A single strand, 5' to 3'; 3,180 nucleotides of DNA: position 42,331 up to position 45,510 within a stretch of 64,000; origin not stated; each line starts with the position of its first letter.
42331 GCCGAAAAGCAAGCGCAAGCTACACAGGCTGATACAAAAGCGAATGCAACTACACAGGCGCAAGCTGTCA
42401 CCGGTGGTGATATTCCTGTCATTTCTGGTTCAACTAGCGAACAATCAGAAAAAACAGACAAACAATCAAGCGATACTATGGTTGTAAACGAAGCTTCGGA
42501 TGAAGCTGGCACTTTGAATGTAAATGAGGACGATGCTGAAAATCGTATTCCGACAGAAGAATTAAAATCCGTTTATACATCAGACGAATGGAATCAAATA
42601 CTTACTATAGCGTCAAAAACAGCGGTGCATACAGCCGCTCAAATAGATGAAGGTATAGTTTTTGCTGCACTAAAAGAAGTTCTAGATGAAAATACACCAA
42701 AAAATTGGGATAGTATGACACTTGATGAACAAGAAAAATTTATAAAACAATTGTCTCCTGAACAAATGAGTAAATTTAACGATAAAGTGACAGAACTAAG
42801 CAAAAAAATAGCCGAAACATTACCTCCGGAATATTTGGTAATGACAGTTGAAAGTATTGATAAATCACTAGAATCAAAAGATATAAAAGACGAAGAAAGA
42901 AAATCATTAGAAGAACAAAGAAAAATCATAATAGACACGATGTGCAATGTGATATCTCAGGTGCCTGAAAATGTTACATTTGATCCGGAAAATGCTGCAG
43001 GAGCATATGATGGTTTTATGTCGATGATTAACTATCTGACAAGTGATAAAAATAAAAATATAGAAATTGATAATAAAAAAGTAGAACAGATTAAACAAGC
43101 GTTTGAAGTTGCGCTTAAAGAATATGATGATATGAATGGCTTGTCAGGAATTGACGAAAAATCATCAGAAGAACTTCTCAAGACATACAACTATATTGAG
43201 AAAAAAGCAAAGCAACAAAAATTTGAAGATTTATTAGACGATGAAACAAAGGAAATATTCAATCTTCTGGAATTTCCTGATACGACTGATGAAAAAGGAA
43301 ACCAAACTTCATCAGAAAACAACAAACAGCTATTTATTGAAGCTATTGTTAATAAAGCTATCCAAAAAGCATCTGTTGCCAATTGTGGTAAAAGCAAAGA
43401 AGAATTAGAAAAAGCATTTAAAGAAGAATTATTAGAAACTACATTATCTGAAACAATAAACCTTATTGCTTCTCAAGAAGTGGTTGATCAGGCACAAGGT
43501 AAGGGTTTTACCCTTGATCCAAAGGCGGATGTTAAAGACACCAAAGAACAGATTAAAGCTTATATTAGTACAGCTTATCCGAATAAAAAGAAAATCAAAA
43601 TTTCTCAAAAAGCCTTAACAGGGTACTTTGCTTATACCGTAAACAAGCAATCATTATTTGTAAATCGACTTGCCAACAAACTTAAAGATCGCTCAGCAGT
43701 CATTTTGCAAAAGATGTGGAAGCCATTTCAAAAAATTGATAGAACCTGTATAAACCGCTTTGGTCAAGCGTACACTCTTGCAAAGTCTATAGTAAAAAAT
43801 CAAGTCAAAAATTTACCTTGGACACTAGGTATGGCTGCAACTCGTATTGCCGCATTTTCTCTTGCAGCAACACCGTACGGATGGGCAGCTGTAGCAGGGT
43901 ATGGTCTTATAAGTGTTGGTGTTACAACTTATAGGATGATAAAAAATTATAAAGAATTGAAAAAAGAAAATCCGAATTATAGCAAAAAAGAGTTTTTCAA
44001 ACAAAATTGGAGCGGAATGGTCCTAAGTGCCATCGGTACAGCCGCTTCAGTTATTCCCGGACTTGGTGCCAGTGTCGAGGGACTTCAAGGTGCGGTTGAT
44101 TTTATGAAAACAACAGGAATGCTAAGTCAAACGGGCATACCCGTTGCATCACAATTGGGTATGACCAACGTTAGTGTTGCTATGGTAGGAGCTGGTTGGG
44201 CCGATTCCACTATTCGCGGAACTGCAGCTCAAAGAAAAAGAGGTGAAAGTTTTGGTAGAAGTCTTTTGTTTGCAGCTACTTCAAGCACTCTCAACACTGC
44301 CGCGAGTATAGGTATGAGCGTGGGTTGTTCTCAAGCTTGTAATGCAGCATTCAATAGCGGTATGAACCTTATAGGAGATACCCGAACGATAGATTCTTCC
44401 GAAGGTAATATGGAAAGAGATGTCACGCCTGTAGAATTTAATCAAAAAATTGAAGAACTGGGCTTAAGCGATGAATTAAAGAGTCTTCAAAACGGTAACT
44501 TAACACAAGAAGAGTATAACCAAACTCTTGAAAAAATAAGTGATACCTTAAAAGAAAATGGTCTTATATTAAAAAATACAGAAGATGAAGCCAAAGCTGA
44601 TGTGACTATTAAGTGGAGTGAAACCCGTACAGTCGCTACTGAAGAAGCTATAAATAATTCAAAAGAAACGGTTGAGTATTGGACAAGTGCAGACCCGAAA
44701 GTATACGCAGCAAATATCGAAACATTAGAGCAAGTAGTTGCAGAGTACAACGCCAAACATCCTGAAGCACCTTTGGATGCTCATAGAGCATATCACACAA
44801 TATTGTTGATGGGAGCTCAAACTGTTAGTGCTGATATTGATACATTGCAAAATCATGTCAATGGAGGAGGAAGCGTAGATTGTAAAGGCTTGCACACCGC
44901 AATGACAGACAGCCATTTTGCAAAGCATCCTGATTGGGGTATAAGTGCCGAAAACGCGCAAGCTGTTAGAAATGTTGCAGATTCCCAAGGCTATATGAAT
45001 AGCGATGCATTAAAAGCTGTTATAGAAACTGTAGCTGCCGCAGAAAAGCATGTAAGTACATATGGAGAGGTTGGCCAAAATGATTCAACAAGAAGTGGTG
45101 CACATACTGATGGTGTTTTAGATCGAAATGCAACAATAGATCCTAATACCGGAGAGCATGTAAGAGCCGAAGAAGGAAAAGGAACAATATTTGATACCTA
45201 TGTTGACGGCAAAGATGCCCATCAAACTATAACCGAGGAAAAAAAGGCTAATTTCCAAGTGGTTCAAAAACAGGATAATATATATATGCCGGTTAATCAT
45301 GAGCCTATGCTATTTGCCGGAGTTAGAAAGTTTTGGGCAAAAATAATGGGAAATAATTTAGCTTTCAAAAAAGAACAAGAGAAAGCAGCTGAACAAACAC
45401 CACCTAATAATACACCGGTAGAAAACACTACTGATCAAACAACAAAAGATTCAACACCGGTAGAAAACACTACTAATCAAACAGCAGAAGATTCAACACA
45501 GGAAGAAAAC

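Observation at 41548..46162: Giant (about 1500 aa) orphan protein with toxin/translocator-like architecture, operator palindromes and a tRNA-Arg neighbour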

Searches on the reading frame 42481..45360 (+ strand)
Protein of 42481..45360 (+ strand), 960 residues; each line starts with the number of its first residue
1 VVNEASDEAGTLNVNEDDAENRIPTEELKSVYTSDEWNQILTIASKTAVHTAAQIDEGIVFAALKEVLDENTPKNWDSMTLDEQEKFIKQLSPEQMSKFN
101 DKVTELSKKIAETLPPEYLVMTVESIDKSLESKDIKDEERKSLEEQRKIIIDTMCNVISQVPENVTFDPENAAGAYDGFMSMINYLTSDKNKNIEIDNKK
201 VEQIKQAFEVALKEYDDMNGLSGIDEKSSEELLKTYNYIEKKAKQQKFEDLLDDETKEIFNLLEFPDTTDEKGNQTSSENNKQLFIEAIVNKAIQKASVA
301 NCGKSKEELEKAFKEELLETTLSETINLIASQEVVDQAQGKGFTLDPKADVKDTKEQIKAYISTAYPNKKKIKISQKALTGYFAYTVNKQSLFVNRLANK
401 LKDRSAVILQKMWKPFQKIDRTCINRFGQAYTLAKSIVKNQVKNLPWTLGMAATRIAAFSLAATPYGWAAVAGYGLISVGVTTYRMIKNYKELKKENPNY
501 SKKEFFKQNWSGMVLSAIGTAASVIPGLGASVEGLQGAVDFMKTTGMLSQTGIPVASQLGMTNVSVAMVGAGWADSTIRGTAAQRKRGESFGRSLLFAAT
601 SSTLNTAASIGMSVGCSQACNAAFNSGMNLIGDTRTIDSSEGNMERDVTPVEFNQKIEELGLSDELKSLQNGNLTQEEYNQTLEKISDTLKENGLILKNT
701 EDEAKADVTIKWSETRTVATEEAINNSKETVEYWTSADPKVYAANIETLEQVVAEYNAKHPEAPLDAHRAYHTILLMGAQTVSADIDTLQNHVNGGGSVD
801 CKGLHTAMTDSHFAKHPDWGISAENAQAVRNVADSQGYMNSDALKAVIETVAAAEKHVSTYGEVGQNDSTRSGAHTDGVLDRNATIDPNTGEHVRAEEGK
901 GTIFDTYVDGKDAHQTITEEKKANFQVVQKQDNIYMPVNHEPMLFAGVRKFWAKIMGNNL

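Call 29: search_protein_representatives(protein=window:42481-45360:+)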
Query: 960 residues. Proteins with E-value up to 0.001 (for the whole library): 39; up to 1e-10: 32; up to 1e-30: 20. The best 39 are listed.
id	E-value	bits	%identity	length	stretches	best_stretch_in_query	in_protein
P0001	0.0e+00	2121.6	100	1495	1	1-960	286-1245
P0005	0.0e+00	1176.9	58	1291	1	15-959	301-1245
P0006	6.4e-195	666.4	59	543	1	451-959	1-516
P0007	2.2e-193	661.3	39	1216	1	27-958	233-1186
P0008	7.8e-190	649.6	40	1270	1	30-959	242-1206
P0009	8.3e-106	371.6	33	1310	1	25-959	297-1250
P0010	6.1e-77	276.1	32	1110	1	26-926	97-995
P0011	1.3e-75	271.7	32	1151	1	30-937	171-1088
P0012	1.6e-74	268.1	32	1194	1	24-922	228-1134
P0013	1.4e-73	264.9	31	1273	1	25-930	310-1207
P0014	4.3e-64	233.6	31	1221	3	10-540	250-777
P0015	2.3e-55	204.7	29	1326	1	32-956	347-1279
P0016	3.3e-54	200.8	29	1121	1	11-955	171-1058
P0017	3.3e-50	187.6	28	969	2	142-878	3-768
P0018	9.6e-49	182.8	32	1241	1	23-665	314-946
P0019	1.4e-45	172.4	31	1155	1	7-642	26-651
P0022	2.1e-33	132.1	30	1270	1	11-585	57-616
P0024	3.1e-27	111.6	26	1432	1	14-538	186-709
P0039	1.8e-07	46.2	33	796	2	783-926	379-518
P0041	2.7e-06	42.3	31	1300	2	782-918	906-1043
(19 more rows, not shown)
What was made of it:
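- Checked: 'Orphan' is wrong at the family level (call 29).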

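Call 35: search_solved_structures(query=A4, max_evalue=1)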
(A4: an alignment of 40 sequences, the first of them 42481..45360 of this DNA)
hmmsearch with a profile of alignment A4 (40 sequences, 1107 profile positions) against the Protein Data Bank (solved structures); distinct sequences matched with E-value up to 1: 4.
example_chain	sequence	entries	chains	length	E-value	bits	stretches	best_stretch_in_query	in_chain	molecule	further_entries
1rkb_A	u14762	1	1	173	0.048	15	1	771-829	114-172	Protein AD-004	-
3iij_A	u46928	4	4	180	0.053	14.9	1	771-829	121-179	Coilin-interacting nuclear ATPase protein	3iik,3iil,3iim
5jzv_A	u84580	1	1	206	0.073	14.4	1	771-829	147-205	Adenylate kinase isoenzyme 6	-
9irv_A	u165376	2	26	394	0.77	11.1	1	127-204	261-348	DARPin | Designed ankyrin repeat proteins,Ferritin heavy chain, N-terminally processed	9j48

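Call 36: search_protein_families(library=pfam, alignment_id=A4, max_evalue=0.001)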
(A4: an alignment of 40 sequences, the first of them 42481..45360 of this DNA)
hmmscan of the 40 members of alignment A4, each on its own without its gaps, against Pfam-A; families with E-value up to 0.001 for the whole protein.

A. member 1, window:42481-45360:+ (960 aa): 0 families

B. families by the number of members that match (of 40 scanned): 1 family
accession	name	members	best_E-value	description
PF05887.16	Trypan_PARP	1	0.00013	Procyclic acidic repetitive protein (PARP)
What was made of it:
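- Tried and rejected: A Pfam scan of 40 family members gave nothing, apart from one low-complexity PARP hit in a single member (call 36).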

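Call 48: predict_structure(alignment_id=A4)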
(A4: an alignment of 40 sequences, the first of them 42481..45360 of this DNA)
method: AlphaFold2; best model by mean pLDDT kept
length: 960 residues; sequences in the alignment: 40
mean_pLDDT: 77.0   pTM: 0.56
mean pLDDT of the five models: 77.0, 75.4, 74.2, 71.6, 71.0
residues with pLDDT >= 90: 234; 70-90: 432; 50-70: 221; < 50: 73
segments of 3 or more residues with pLDDT < 50: 1-28, 526-539, 541-559, 636-641
pLDDT, mean of each block of 10 residues (from residue 1): 34 40 40 80 77 78 89 85 83 81 73 77 84 85 83 87 80 87 90 88 91 91 92 94 92 91 91 87 94 95 93 93 88 72 57 77 74 89 87 92 88 87 68 56 68 71 63 71 76 75 77 65 51 46 41 45 63 70 68 68 63 63 62 53 65 81 82 75 83 80 79 80 90 93 97 93 92 94 89 66 85 88 93 96 96 92 73 59 63 64 62 83 80 61 58 78
secondary structure, 60 per line:
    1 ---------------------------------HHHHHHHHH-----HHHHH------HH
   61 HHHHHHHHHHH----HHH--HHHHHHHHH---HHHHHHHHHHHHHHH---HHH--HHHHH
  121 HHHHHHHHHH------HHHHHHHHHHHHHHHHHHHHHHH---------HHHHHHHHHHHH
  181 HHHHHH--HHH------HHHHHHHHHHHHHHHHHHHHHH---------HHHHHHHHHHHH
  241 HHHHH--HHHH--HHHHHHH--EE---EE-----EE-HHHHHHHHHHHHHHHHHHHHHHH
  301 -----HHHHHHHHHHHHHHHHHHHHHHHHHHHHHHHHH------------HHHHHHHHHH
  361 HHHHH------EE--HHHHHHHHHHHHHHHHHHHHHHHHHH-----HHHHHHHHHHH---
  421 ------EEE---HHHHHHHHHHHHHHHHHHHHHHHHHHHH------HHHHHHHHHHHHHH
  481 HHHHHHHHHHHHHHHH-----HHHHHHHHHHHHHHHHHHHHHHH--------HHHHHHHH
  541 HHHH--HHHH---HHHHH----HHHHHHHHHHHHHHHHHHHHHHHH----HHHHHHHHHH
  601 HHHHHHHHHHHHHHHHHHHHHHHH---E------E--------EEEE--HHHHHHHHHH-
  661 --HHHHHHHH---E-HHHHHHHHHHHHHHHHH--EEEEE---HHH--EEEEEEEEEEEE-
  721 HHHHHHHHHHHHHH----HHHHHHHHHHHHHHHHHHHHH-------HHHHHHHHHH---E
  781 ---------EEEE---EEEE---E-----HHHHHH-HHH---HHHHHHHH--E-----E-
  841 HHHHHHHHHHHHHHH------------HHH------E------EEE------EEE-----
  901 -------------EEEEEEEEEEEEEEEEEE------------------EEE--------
elements in order (helices of 4 or more, strands of 3 or more residues): H34-42 H48-52 H59-71 H81-89 H93-107 H116-130 H137-159 H169-186 H198-219 H229-245 H248-251 H254-260 H278-300 H306-338 H351-365 H376-401 H407-417 E427-429 H433-460 H467-496 H502-524 H533-544 H547-550 H554-558 H563-586 H591-624 E644-647 H650-659 H663-670 H676-692 E695-699 E708-719 H721-734 H739-759 H767-776 E790-793 E797-800 H810-815 H823-830 H841-855 E884-886 E893-895 E914-931 E950-952
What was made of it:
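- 42481..43770 (+): Conserved all-helical domain (aa 286-715), including the basic juxtamembrane stretch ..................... AF2 pLDDT is mostly 80-95 (call 48).
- AF2 confidence there is only 45-77 (call 48).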

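Call 50: fold_search(model_id=the predicted structure, library=pdb)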
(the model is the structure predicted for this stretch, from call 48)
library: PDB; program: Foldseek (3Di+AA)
matches with E <= 10: 332; with E <= 0.001: 0
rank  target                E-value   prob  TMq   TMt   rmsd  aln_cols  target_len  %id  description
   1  4hzk_A                8.3e-03  0.16  0.07  0.07  38.3      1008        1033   11  Crystal structure of free CRM1 (crystal form 2) (released 2013-01-23)
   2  9sob_D                9.9e-02  0.09  0.06  0.05  33.9       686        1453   10  Structural Model of the Nuclear Pore Complex in Arabidopsis thaliana (released 2025-11-05)
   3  3wyf_F                1.2e-01  0.11  0.09  0.09  27.2       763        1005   11  Crystal structure of Xpo1p-Yrb2p-Gsp1p-GTP complex (released 2014-11-12)
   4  5yro_C                1.3e-01  0.12  0.09  0.08  28.3       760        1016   12  RanL182A in complex with RanBP1-CRM1 (released 2018-11-21)
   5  8y9r_B                1.4e-01  0.21  0.07  0.18  20.1       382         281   11  Crystal structure of Spiral2 microtubule-binding domain from Physcomitrella patens (released 2024-12-18)
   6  7rw8_A                1.5e-01  0.12  0.08  0.11  26.0       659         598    8  AP2 bound to heparin in the closed conformation (released 2022-03-30)
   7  8y9r_A                1.9e-01  0.20  0.07  0.18  20.1       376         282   13  Crystal structure of Spiral2 microtubule-binding domain from Physcomitrella patens (released 2024-12-18)
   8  8j8p_C                2.2e-01  0.09  0.07  0.08  32.6       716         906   11  Structure of the four-component Paf1 complex from Saccharomyces eubayanus (released 2023-05-24)
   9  5hay_B                2.5e-01  0.13  0.09  0.15  32.9       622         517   12  Crystal structure of Chaetomium thermophilum Nup170 CTD Y905M L1007M L1183M V1292M mutant (released 2016-04-20)
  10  7pkt_P                2.7e-01  0.16  0.09  0.16  21.3       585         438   10  Large subunit of the Chlamydomonas reinhardtii mitoribosome (released 2022-06-15)
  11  5ysu_C                2.7e-01  0.09  0.10  0.11  38.8       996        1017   11  Plumbagin in complex with CRM1-RanM189D-RanBP1 (released 2018-11-21)
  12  7tbk_A2               2.8e-01  0.13  0.09  0.07  33.0       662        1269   11  Composite structure of the dilated human nuclear pore complex (NPC) symmetric core generated with a 37A in situ cryo- (released 2022-06-15)
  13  4hzk_B                3.6e-01  0.08  0.08  0.08  26.6       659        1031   12  Crystal structure of free CRM1 (crystal form 2) (released 2013-01-23)
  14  5uwu_C                3.7e-01  0.08  0.09  0.08  28.5       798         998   10  Crystal Structure of SMAD4 NES Peptide in complex with CRM1-Ran-RanBP1 (released 2017-03-22)
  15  5jlj_C                3.9e-01  0.05  0.07  0.07  27.9       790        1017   12  Crystal Structure of KPT8602 in complex with CRM1-Ran-RanBP1 (released 2016-06-29)
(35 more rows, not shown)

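Call 72: find_encoding_contigs(protein=P0010, flank=10000, max_places=3)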
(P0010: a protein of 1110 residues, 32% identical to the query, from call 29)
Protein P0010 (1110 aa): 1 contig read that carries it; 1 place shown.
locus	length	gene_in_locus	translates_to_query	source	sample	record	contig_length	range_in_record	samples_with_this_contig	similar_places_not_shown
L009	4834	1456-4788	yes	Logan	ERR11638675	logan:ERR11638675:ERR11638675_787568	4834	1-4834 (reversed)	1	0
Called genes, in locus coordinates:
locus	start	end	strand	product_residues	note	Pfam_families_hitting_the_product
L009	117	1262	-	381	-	PF00226:DnaJ, PF01556:DnaJ_C, PF27659:CHP02642 (faint), PF00684:DnaJ_CXXCXGXG, PF27439:DnaJ_C_2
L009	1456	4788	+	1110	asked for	-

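Call 73: find_encoding_contigs(protein=P0015, flank=10000, max_places=3)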
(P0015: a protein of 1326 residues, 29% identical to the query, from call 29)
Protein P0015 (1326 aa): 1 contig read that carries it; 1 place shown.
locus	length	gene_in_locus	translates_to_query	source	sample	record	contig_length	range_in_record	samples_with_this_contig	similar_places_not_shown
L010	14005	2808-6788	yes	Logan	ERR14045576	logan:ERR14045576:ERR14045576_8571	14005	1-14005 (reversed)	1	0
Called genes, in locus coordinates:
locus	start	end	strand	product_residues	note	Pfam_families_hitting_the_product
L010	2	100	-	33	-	?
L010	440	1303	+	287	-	PF07484:Collar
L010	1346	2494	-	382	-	PF00226:DnaJ, PF01556:DnaJ_C, PF00684:DnaJ_CXXCXGXG, PF27439:DnaJ_C_2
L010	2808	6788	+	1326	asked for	-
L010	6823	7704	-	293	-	PF17848:Zn_ribbon_ACC, PF01039:Carboxyl_trans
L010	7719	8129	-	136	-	PF06305:LapA_dom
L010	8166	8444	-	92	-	PF00216:Bac_DNA_binding, PF18291:HU-HIG (weak)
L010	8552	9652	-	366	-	PF02646:RmuC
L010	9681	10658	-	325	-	PF03255:ACCA, PF01039:Carboxyl_trans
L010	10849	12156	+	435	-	-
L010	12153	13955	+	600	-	PF00496:SBP_bac_5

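Call 74: find_encoding_contigs(protein=P0024, flank=10000, max_places=3)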
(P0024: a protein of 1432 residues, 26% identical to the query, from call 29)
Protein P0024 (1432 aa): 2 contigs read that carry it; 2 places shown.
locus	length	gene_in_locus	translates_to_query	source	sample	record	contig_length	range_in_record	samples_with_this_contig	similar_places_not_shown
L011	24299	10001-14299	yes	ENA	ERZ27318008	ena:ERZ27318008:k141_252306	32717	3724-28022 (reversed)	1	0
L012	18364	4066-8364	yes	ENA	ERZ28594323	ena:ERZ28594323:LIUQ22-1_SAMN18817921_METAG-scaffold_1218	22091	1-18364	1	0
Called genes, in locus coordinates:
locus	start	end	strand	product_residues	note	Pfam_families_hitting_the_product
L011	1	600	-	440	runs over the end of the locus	-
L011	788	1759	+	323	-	PF03255:ACCA, PF01039:Carboxyl_trans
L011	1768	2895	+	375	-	PF02646:RmuC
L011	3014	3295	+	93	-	PF00216:Bac_DNA_binding, PF18291:HU-HIG (weak)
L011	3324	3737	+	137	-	PF06305:LapA_dom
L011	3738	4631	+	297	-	PF17848:Zn_ribbon_ACC, PF01039:Carboxyl_trans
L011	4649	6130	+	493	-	PF02885:Glycos_trans_3N (weak), PF07831:PYNP_C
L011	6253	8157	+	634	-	PF00012:HSP70, PF06723:MreB_Mbl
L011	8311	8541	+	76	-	-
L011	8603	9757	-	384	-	PF00226:DnaJ, PF01556:DnaJ_C, PF00684:DnaJ_CXXCXGXG, PF27439:DnaJ_C_2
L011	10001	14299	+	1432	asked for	-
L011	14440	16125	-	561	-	PF17092:PCB_OB (faint), PF00575:S1, PF13509:S1_2 (faint), PF00575:S1, PF21710:Spt6_S1 (faint), PF00575:S1, PF23459:S1_RRP5 (weak), PF00575:S1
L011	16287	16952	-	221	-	PF02224:Cytidylate_kin, PF13189:Cytidylate_kin2 (weak)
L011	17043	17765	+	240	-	PF20260:PUA_4, PF04452:Methyltrans_RNA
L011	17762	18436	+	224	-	PF00072:Response_reg, PF00196:GerE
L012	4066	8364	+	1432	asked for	-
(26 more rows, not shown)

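Call 75: find_encoding_contigs(protein=P0022, flank=10000, max_places=3)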
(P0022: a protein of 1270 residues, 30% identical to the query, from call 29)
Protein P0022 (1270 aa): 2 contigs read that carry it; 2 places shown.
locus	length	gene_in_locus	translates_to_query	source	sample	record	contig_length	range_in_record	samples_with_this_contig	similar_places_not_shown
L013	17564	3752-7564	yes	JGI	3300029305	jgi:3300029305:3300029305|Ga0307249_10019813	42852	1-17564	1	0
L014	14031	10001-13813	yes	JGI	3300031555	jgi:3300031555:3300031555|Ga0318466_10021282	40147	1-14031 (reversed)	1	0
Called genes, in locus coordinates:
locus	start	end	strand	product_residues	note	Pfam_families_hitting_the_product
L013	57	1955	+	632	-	PF00012:HSP70, PF06723:MreB_Mbl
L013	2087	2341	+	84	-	-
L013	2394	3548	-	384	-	PF00226:DnaJ, PF01556:DnaJ_C, PF00684:DnaJ_CXXCXGXG, PF15777:Anti-TRAP (faint), PF27439:DnaJ_C_2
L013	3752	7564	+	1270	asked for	-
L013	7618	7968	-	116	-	PF08378:NERD (weak), PF02021:UPF0102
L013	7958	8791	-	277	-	PF00590:TP_methylase, PF23016:RsmI_C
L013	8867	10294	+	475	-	PF04348:LppC, PF13458:Peripla_BP_6, PF13433:Peripla_BP_5 (faint), PF01094:ANF_receptor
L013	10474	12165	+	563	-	PF05496:RuvB_N (faint), PF13177:DNA_pol3_delta2, PF00004:AAA, PF13173:AAA_14 (faint), PF13401:AAA_22 (weak), PF22608:DNAX_ATPase_lid, PF12169:DNA_pol3_gamma3, PF12362:DUF3646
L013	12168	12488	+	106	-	PF02575:YbaB_DNA_bd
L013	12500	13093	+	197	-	PF21176:RecR_HhH (weak), PF02132:RecR_ZnF (weak), PF13662:Toprim_4, PF21175:RecR_C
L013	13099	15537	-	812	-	PF20437:LonC_helical, PF13654:AAA_32, PF20436:LonB_AAA-LID, PF05362:Lon_C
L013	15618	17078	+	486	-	PF07719:TPR_2 (faint), PF17874:TPR_MalT (faint), PF13374:TPR_10 (faint), PF13424:TPR_12 (weak)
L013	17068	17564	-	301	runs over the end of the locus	-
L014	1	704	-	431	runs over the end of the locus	-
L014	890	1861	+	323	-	PF03255:ACCA, PF01039:Carboxyl_trans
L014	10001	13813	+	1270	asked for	-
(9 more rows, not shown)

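Call 90: search_protein_families(library=pfam, proteins=[P0019, P0039, P0041], max_evalue=0.01)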
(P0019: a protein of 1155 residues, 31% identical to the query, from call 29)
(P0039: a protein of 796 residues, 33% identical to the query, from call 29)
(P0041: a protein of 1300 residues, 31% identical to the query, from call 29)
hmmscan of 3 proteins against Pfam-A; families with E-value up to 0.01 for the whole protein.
P0019 (1155 aa): 0 families

P0039 (796 aa): 0 families

P0041 (1300 aa): 0 families
